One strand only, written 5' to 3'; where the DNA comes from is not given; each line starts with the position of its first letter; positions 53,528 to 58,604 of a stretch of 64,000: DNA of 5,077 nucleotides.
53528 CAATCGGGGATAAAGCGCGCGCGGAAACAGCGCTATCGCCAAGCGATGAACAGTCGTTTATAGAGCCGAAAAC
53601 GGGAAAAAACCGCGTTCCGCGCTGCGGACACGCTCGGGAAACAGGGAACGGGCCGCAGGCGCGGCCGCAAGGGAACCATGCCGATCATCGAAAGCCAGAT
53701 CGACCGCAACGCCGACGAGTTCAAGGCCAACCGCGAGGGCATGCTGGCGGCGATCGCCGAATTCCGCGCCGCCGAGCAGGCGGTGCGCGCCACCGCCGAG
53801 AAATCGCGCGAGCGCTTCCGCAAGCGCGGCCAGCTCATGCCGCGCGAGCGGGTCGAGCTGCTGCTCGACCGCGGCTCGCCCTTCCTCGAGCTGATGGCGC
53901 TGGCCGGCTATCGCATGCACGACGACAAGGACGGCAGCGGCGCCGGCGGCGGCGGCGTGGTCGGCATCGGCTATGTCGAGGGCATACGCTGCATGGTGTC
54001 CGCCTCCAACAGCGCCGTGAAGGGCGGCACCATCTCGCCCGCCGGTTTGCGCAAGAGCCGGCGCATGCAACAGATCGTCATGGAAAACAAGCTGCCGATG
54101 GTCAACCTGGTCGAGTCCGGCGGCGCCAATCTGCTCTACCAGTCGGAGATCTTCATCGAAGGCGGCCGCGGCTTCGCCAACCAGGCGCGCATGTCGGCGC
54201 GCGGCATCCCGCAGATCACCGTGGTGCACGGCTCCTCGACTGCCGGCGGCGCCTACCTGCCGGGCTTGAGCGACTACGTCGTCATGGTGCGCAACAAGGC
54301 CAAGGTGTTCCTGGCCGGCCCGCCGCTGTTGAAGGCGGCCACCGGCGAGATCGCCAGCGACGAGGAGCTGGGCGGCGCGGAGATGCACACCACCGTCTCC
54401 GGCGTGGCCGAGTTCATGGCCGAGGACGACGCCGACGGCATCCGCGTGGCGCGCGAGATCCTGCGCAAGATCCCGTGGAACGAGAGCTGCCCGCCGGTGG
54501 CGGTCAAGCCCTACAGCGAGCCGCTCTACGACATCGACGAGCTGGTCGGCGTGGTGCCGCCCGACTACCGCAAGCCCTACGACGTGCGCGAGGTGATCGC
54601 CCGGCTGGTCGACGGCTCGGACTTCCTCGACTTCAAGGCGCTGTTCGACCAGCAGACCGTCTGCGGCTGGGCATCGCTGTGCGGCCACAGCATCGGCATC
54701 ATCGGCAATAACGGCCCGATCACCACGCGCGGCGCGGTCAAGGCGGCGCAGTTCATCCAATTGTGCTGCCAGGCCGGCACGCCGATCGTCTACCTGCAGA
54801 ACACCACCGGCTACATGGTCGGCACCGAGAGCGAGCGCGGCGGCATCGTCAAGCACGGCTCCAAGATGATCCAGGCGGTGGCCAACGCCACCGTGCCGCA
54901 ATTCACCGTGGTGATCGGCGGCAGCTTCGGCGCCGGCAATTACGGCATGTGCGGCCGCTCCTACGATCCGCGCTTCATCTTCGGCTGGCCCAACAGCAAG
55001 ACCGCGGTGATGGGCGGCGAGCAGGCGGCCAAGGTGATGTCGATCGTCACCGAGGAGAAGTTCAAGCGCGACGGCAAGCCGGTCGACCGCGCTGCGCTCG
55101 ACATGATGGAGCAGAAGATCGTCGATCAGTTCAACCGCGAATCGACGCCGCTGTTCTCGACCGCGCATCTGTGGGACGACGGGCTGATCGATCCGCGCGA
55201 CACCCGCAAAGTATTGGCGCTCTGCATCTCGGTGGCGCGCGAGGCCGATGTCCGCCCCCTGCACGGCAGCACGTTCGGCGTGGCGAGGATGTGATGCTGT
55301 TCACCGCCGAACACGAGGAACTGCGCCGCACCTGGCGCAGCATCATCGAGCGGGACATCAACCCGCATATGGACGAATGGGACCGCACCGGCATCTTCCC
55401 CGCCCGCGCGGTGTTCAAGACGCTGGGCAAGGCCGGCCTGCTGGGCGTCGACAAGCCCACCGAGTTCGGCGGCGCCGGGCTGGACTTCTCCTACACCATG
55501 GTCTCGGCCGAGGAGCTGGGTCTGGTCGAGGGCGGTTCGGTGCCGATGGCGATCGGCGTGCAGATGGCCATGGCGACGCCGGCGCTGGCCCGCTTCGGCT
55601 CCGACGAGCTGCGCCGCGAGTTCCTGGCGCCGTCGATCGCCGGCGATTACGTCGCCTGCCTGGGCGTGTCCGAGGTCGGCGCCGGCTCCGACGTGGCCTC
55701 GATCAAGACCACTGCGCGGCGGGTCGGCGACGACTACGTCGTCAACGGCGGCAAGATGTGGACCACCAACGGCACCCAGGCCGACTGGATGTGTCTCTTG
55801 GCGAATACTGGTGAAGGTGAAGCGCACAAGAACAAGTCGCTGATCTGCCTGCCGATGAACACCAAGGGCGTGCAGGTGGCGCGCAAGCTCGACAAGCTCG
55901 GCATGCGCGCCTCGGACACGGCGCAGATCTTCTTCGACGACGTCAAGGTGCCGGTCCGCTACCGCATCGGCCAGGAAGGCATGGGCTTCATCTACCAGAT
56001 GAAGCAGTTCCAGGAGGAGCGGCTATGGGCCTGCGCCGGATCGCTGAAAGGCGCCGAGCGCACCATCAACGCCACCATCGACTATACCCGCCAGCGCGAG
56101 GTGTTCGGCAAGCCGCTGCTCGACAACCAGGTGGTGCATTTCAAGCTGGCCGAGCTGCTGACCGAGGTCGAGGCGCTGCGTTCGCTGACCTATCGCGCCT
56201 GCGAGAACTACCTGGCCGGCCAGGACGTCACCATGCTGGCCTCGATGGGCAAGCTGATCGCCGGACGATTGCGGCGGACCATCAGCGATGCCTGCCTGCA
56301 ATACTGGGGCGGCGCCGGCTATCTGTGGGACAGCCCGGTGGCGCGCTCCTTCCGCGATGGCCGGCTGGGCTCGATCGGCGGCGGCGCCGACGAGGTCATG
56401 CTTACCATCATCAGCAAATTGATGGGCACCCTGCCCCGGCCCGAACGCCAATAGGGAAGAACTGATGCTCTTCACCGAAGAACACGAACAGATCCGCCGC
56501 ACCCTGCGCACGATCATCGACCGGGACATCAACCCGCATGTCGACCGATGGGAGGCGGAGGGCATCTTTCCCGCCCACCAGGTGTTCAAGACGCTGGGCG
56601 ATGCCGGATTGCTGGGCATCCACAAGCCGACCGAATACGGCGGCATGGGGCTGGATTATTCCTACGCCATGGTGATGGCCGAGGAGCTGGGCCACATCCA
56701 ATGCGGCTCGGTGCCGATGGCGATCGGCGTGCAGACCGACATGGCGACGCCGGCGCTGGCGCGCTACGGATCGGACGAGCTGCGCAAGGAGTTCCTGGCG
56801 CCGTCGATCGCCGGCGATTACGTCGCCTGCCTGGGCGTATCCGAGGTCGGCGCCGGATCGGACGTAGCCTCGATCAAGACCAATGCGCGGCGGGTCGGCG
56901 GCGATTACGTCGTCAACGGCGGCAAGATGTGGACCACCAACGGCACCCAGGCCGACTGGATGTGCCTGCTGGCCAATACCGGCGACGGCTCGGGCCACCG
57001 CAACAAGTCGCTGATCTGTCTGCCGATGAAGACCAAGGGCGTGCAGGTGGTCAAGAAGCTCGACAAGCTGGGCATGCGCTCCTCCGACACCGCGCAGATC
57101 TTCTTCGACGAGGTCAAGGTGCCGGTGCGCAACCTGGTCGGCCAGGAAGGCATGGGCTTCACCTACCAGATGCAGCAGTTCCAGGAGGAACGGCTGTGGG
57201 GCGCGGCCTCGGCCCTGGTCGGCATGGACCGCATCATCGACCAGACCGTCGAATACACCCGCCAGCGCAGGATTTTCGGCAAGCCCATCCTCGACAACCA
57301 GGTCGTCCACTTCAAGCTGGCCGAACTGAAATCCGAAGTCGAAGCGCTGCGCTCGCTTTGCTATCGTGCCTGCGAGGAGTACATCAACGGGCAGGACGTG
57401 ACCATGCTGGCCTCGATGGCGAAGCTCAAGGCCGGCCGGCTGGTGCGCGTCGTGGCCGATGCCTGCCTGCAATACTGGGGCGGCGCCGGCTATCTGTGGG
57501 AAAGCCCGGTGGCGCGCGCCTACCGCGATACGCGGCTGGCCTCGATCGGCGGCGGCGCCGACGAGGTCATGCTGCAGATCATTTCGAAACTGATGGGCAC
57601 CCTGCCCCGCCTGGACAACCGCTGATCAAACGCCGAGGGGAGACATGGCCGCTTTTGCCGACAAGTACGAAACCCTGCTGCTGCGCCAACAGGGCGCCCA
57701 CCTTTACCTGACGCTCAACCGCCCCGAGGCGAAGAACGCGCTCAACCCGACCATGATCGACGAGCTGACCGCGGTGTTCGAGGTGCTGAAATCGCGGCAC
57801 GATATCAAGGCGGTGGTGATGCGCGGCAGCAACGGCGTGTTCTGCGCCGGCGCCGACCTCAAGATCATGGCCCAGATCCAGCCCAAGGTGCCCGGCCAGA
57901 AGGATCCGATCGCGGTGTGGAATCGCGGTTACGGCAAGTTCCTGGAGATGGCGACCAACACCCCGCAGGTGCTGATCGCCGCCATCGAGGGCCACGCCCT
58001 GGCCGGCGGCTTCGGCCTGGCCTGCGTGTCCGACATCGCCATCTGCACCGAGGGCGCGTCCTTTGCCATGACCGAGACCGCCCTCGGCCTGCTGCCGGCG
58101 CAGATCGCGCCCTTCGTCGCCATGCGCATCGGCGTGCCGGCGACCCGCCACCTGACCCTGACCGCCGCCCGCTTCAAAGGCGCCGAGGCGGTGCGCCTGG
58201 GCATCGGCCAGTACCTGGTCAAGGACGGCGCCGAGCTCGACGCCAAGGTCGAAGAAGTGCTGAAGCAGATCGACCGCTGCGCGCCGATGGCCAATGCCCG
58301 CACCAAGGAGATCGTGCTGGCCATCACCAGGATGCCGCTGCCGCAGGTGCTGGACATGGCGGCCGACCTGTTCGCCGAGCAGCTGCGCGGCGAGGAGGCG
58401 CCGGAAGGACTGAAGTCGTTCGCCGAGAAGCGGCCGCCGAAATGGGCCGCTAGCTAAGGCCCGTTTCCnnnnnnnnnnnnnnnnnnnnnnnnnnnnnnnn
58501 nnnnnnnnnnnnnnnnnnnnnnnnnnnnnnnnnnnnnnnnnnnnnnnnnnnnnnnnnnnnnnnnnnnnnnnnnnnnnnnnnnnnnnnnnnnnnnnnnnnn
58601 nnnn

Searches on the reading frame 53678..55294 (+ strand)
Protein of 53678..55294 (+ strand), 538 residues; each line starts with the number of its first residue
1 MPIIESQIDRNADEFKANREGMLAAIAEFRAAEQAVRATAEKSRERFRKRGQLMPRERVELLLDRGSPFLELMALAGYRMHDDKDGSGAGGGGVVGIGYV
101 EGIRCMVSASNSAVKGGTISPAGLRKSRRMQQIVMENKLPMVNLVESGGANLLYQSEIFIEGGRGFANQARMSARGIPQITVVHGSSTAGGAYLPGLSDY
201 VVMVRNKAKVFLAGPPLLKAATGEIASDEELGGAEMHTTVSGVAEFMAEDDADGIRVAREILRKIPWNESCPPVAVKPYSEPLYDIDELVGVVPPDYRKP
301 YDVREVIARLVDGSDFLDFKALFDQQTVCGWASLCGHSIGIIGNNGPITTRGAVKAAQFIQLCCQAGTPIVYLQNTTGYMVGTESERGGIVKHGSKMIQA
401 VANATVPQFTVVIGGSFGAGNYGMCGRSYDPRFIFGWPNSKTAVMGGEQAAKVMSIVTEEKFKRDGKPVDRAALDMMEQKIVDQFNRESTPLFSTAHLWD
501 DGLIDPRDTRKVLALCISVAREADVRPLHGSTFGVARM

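Call 6: search_protein_families(library=pfam, proteins=[window:53678-55294:+], max_evalue=0.001)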
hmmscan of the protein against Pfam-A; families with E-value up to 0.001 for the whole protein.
window:53678-55294:+ (538 aa): 2 families
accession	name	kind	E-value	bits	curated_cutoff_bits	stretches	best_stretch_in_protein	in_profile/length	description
PF01039.27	Carboxyl_trans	-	3e-129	432.3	22.3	1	48-524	3-482/493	Carboxyl transferase domain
PF03255.19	ACCA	-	1.1e-11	44.9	23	2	111-206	120-215/310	Acetyl co-enzyme A carboxylase carboxyltransferase-like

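Call 77: search_protein_families(library=ncbifam, proteins=[window:53678-55291:+], max_evalue=1e-30)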
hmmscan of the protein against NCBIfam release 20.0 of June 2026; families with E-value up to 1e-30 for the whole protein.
window:53678-55291:+ (538 aa): 1 family
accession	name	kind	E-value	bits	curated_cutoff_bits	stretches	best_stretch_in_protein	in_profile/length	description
TIGR01117.1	mmdA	subfamily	1.1e-83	281.8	998.8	1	37-515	15-490/512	methylmalonyl-CoA decarboxylase subunit alpha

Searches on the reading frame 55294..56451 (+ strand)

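Call 77: search_protein_families(library=ncbifam, proteins=[window:55294-56451:+], max_evalue=1e-30)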
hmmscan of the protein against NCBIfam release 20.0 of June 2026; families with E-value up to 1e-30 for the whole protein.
window:55294-56451:+ (386 aa): 13 families
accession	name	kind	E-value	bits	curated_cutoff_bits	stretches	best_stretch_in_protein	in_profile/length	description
NF042972.1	AcrlCoAredClosAcrC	equivalog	1.4e-73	247.7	640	1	3-375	5-374/378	acryloyl-CoA reductase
NF043006.1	CyhCrbnylCoADH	equivalog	8.1e-64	216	650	1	12-375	13-373/380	cyclohexane-1-carbonyl-CoA dehydrogenase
NF008997.0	PRK12341.1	equivalog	1.1e-60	205.8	537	1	4-374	6-373/382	acyl-CoA dehydrogenase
NF045552.1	GlutCoADH_Des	equivalog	7e-60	203.2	470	1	4-373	6-375/387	glutaryl-CoA dehydrogenase Acd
NF042439.1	SulpropCoADesulf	equivalog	1.1e-52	179.1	600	1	15-375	5-368/379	3-sulfinopropanoyl-CoA desulfinase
NF058590.1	AcCoDHFadEBacil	equivalog_domain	1.3e-52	179.1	600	1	3-375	21-408/586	acyl-CoA dehydrogenase FadE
TIGR03207.1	cyc_hxne_CoA_dh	equivalog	2.4e-49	168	575.35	1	13-375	11-369/372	cyclohexanecarboxyl-CoA dehydrogenase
NF045652.1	ProlPCPDhRedW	equivalog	1.3e-47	162.5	650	1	6-368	3-364/376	L-prolyl-[peptidyl-carrier protein] dehydrogenase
NF053553.1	prodigi_MBC_PigA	equivalog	5.4e-46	157.4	500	1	40-378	41-380/381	prodigiosin MBC biosynthesis dehydrogenase PigA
NF002885.1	PRK03354.1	equivalog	4.9e-39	134.4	540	1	15-375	17-371/378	crotonobetainyl-CoA dehydrogenase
TIGR03204.1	pimC_large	equivalog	2.4e-37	128.8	623.85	1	41-301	46-300/395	pimeloyl-CoA dehydrogenase large subunit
NF037942.1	ac_ACP_DH_MbtN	equivalog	1.9e-34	119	700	1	12-376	7-364/376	mycobactin biosynthesis acyl-ACP dehydrogenase MbtN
NF052270.1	Staph_DH_FadE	equivalog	5.3e-31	107.7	600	1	12-369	30-385/400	acyl-CoA dehydrogenase FadE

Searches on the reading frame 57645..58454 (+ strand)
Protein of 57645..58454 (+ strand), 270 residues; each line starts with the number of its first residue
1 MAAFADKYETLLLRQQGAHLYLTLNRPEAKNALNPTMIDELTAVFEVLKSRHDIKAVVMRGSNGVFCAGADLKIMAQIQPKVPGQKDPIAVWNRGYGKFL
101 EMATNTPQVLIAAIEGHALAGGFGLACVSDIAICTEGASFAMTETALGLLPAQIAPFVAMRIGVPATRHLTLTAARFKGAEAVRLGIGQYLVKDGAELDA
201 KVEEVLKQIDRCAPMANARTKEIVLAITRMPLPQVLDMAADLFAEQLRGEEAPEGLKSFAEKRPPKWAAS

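Call 77: search_protein_families(library=ncbifam, proteins=[window:57645-58454:+], max_evalue=1e-30)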
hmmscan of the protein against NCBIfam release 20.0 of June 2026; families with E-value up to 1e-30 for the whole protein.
window:57645-58454:+ (270 aa): 21 families
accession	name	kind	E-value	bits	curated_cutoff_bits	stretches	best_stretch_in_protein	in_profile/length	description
NF005675.0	PRK07468.1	equivalog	2.9e-56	191.1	350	1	20-268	16-260/262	crotonase/enoyl-CoA hydratase family protein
NF051848.1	EnCoAHydtEchA19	equivalog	3.5e-46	157.9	400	1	11-268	2-256/258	enoyl-CoA hydratase EchA19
NF006100.0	PRK08252.1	subfamily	2.2e-41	142.2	282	1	9-268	3-252/254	crotonase/enoyl-CoA hydratase family protein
NF005498.0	PRK07112.1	equivalog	2.9e-41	141.7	250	1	7-243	5-235/258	enoyl-CoA hydratase/isomerase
NF005879.0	PRK07827.1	equivalog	3.9e-41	141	283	1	16-268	14-260/261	enoyl-CoA hydratase family protein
NF042430.2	EnCoAhydt_DpgD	equivalog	1.7e-39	135.9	400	1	16-269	4-257/258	enoyl-CoA-hydratase DpgD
NF006007.0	PRK08138.1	subfamily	2.5e-39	135.2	355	1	20-268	19-259/261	enoyl-CoA hydratase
NF005864.0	PRK07799.1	equivalog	2.4e-38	131.9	316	1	7-268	6-264/266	crotonase/enoyl-CoA hydratase family protein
NF006008.0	PRK08139.1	equivalog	8.3e-38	130.4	313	1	8-268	9-264/266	enoyl-CoA hydratase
NF046063.1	oxepin_alt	equivalog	1.2e-37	129.7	300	1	12-266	3-254/254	oxepin-CoA hydrolase, alternative type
NF004227.0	PRK05674.1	equivalog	2.1e-37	129.2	426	1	21-268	18-262/271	gamma-carboxygeranoyl-CoA hydratase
NF005700.0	PRK07511.1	subfamily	6e-36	124.4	274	1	10-268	4-259/260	enoyl-CoA hydratase family protein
NF005802.0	PRK07657.1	equivalog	1.1e-35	123.4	363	1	21-267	16-257/260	enoyl-CoA hydratase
NF006566.0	PRK09076.1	subfamily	2.1e-35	122.6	286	1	8-268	4-258/260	enoyl-CoA hydratase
NF004796.0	PRK06144.1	subfamily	4.6e-34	118.1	272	1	8-268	7-260/262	enoyl-CoA hydratase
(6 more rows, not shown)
